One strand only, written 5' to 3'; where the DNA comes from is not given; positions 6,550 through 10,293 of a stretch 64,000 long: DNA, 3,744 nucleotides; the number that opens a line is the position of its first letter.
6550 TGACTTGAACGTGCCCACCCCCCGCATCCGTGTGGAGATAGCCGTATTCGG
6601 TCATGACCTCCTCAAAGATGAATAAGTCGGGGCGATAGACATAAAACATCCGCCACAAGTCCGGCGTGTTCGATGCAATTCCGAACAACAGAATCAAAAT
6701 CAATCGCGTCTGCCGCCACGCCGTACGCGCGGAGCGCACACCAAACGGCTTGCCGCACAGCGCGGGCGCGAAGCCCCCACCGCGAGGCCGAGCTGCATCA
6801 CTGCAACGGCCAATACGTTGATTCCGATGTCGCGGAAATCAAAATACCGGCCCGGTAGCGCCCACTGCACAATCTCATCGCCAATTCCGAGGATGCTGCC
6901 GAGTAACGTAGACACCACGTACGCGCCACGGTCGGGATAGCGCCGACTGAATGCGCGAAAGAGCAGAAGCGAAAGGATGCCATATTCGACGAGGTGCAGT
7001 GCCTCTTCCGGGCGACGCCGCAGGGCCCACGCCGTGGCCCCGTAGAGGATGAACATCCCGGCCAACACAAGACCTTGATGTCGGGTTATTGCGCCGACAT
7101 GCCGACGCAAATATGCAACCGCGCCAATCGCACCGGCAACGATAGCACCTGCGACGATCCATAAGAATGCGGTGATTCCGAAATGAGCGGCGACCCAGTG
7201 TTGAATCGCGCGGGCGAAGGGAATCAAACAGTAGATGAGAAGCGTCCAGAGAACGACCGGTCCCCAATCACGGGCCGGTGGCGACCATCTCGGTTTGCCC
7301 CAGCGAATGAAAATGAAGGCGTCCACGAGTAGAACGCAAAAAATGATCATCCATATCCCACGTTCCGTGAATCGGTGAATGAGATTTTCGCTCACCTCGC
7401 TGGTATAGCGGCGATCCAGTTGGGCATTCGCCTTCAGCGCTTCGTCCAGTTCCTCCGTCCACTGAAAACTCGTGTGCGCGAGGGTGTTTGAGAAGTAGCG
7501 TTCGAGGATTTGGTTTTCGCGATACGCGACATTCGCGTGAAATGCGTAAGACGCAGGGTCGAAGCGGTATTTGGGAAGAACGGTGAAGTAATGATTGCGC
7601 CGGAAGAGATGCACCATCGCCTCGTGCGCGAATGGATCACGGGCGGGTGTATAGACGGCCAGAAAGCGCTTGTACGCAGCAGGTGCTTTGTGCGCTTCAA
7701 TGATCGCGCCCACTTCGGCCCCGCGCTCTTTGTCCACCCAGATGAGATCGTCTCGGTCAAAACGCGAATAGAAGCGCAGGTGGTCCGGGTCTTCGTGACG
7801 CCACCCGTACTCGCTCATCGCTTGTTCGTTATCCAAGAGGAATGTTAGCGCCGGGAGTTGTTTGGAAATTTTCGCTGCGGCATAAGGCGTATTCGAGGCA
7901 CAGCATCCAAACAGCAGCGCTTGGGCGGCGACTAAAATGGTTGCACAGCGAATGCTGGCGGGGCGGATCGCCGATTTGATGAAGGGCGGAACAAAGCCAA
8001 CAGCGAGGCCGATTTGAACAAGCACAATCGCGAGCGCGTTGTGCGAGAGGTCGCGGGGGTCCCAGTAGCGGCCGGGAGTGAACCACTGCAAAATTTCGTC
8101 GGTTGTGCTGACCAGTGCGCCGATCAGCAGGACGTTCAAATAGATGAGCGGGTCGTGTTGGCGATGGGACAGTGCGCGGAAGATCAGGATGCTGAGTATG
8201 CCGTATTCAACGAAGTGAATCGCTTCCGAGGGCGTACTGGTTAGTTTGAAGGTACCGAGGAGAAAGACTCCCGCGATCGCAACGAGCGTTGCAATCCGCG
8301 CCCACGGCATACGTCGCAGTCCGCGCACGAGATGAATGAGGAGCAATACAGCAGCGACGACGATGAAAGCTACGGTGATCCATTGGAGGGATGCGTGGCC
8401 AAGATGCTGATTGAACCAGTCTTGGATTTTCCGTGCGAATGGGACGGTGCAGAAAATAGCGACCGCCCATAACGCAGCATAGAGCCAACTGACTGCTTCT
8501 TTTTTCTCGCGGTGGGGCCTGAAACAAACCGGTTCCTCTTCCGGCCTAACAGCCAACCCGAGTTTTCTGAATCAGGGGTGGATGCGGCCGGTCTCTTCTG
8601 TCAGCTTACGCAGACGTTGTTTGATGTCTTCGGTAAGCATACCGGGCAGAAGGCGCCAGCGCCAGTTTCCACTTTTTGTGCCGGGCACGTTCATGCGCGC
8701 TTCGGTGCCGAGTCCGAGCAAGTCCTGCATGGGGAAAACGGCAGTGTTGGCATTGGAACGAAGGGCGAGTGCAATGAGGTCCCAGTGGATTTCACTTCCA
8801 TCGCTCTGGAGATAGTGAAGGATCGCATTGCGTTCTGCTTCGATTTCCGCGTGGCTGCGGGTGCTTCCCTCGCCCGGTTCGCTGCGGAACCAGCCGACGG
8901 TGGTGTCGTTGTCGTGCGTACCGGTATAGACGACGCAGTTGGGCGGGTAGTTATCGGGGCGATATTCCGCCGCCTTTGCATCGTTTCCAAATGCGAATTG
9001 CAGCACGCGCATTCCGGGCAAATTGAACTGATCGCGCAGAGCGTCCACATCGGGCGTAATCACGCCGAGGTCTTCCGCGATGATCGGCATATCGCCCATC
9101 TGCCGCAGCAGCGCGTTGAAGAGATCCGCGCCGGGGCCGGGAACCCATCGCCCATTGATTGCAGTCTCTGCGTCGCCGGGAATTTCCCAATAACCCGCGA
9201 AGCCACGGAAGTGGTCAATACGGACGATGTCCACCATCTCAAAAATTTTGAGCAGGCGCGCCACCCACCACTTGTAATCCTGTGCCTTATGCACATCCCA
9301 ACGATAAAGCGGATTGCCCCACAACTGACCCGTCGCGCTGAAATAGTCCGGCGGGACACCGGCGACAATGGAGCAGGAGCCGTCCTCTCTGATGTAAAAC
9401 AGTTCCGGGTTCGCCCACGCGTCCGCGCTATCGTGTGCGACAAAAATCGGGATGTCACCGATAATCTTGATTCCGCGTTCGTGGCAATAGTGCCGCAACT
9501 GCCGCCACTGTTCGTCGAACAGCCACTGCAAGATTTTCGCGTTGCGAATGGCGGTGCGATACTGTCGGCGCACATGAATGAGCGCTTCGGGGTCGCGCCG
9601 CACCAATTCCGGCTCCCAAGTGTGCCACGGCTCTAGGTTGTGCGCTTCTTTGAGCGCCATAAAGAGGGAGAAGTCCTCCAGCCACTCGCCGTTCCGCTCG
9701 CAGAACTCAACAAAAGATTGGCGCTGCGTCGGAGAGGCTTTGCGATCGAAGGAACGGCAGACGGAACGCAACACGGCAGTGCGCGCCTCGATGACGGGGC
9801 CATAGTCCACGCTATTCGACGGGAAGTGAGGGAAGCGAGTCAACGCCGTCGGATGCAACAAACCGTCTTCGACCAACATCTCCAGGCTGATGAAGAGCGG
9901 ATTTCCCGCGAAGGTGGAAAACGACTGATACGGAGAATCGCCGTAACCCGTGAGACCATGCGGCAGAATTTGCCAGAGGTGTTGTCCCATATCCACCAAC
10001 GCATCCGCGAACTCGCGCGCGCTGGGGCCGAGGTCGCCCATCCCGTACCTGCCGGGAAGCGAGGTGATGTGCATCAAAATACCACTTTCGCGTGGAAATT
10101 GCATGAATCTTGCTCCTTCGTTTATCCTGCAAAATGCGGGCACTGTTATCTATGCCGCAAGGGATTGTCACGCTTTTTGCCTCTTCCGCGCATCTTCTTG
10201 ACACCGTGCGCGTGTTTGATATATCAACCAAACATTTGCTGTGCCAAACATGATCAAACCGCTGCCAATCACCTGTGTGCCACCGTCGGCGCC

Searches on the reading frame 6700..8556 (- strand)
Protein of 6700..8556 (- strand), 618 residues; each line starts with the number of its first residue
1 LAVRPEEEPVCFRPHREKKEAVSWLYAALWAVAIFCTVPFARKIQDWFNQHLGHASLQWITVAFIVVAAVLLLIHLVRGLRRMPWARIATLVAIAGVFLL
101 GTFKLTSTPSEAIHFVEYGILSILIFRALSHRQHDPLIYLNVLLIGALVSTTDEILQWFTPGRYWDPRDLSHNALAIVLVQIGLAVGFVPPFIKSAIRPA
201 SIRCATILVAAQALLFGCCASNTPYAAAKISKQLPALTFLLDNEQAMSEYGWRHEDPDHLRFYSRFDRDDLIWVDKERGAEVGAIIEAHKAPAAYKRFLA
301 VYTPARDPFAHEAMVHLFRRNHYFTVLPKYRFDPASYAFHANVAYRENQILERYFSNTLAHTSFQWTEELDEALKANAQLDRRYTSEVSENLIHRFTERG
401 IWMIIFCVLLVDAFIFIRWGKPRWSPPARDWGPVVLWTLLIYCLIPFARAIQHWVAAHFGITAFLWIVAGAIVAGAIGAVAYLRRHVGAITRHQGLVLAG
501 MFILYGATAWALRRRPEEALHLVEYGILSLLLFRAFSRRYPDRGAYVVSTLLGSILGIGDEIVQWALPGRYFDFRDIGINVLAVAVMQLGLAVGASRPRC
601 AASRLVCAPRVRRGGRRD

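Call 19: search_protein_families(library=pfam, proteins=[window:6700-8556:-], max_evalue=0.001)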
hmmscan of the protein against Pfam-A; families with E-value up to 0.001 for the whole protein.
window:6700-8556:- (618 aa): 1 family
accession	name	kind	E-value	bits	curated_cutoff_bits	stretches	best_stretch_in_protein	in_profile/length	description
PF04892.17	VanZ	-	3.1e-20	73.5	30.1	2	24-179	2-117/126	VanZ like family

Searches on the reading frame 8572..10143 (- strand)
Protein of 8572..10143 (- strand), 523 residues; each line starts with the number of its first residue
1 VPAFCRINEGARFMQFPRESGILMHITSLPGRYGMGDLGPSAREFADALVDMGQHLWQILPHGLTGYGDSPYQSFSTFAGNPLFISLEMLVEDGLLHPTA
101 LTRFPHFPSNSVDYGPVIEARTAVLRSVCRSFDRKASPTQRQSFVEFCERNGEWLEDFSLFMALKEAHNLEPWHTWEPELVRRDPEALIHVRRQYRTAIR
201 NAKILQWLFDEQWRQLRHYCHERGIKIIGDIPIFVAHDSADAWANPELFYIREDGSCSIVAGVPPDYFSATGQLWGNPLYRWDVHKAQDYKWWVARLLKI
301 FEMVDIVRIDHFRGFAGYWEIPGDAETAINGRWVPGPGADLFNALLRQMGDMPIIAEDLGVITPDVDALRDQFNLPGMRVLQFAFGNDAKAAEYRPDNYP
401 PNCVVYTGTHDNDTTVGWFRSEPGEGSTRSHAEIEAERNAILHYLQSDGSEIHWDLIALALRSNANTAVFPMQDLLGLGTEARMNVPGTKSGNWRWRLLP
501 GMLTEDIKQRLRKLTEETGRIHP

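Call 19: search_protein_families(library=pfam, proteins=[window:8572-10143:-], max_evalue=0.001)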
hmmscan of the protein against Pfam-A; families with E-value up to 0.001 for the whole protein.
window:8572-10143:- (523 aa): 1 family
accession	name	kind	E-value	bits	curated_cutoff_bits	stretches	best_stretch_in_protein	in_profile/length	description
PF02446.23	Glyco_hydro_77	-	7.8e-182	605.7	25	1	24-502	1-463/465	4-alpha-glucanotransferase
